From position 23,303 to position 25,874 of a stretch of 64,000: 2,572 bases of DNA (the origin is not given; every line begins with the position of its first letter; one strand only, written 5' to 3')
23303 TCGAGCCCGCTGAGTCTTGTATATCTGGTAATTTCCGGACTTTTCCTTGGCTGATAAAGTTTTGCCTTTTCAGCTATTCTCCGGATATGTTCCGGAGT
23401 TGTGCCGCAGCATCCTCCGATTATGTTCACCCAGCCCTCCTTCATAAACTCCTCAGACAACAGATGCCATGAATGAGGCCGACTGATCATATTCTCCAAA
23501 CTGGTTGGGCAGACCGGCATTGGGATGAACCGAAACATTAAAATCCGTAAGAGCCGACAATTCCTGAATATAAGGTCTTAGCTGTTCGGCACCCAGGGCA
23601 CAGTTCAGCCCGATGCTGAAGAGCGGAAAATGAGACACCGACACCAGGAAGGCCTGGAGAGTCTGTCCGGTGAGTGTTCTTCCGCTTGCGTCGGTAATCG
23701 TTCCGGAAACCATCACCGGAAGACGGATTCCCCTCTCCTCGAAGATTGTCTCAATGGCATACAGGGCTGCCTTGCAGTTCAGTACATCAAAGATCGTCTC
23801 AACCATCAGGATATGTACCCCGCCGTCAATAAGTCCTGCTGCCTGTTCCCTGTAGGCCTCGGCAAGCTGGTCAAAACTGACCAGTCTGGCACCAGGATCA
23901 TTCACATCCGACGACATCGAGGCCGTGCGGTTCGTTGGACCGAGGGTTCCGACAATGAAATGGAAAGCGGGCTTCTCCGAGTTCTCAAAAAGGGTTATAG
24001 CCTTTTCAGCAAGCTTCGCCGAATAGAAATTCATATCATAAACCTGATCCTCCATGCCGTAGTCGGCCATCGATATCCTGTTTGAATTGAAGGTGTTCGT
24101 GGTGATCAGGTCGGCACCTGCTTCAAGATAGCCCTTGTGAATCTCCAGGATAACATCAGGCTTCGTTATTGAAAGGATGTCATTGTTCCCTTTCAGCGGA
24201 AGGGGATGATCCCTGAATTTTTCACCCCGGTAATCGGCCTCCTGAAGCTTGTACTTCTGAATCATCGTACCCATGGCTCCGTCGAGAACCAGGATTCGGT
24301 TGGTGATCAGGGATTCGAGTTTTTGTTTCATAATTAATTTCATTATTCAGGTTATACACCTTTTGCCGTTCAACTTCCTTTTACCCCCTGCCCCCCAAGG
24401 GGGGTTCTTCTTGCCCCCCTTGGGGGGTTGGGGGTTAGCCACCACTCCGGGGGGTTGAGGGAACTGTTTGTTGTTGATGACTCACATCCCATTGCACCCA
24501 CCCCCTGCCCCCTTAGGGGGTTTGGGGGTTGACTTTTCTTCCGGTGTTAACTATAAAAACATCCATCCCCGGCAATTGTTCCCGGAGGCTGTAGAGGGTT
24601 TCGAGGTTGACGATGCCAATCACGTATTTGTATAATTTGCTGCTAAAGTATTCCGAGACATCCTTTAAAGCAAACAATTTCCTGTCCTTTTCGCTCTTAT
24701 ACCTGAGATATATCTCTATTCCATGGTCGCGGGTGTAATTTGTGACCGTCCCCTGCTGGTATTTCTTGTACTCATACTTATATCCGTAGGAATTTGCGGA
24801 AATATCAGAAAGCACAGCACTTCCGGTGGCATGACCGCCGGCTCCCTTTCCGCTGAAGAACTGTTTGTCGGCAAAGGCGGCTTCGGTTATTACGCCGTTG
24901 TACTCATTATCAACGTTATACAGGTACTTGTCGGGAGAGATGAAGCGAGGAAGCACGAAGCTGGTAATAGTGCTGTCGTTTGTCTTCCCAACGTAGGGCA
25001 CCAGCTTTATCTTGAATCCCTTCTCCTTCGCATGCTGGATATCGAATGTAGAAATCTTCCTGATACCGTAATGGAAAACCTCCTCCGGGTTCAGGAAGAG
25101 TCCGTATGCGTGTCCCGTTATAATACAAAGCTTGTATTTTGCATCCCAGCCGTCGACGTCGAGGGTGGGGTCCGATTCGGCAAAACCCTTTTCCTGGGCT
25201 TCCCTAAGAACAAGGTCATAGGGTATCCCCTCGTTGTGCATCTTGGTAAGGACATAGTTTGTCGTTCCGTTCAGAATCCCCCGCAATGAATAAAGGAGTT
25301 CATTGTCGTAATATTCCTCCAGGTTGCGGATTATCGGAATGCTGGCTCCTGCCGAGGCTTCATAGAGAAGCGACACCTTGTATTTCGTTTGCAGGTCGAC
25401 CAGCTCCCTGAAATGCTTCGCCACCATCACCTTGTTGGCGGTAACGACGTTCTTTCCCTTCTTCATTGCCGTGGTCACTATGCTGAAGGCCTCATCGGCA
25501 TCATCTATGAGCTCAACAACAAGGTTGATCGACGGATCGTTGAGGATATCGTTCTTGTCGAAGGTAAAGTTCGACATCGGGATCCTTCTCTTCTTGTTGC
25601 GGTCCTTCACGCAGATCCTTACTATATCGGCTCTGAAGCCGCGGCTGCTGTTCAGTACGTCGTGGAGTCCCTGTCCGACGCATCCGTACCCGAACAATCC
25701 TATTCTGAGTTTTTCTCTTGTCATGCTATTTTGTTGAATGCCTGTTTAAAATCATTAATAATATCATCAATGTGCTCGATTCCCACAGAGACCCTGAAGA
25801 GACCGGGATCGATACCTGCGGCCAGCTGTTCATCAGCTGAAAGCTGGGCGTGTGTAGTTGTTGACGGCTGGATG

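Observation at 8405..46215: Genome-scale vocabulary of short tandem repeats and GC palindromes fills almost every intergenic space, with modules shared between distant loci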

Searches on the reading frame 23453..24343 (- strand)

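Call 81: search_protein_families(library=pfam, proteins=[window:23453-24343:-], max_evalue=0.001)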
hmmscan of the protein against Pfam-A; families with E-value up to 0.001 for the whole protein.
window:23453-24343:- (296 aa): 1 family
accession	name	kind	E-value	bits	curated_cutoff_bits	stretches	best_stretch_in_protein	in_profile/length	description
PF02574.22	S-methyl_trans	-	1.8e-76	258.1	22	1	18-293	1-251/283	Homocysteine S-methyltransferase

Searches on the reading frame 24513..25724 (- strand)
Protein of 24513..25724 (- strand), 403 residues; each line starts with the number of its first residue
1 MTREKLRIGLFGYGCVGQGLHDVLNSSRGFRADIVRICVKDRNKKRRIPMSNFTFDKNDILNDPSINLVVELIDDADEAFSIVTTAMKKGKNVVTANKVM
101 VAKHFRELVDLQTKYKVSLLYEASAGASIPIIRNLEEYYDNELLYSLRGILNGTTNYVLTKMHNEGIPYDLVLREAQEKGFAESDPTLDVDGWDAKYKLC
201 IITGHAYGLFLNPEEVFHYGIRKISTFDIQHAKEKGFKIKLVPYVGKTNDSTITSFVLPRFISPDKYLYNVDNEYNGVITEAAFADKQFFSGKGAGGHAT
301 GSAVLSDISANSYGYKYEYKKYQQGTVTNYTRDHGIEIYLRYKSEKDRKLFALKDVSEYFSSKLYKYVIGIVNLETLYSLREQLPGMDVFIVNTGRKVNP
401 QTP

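Call 81: search_protein_families(library=pfam, proteins=[window:24513-25724:-], max_evalue=0.001)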
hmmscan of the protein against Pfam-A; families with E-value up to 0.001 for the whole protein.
window:24513-25724:- (403 aa): 2 families
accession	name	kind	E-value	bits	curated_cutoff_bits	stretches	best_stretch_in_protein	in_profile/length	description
PF00742.24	Homoserine_dh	-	3.2e-50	170.8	22.9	1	130-308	1-172/173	Homoserine dehydrogenase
PF03447.22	NAD_binding_3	-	4.4e-11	43.9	24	1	12-122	1-116/116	Homoserine dehydrogenase, NAD binding domain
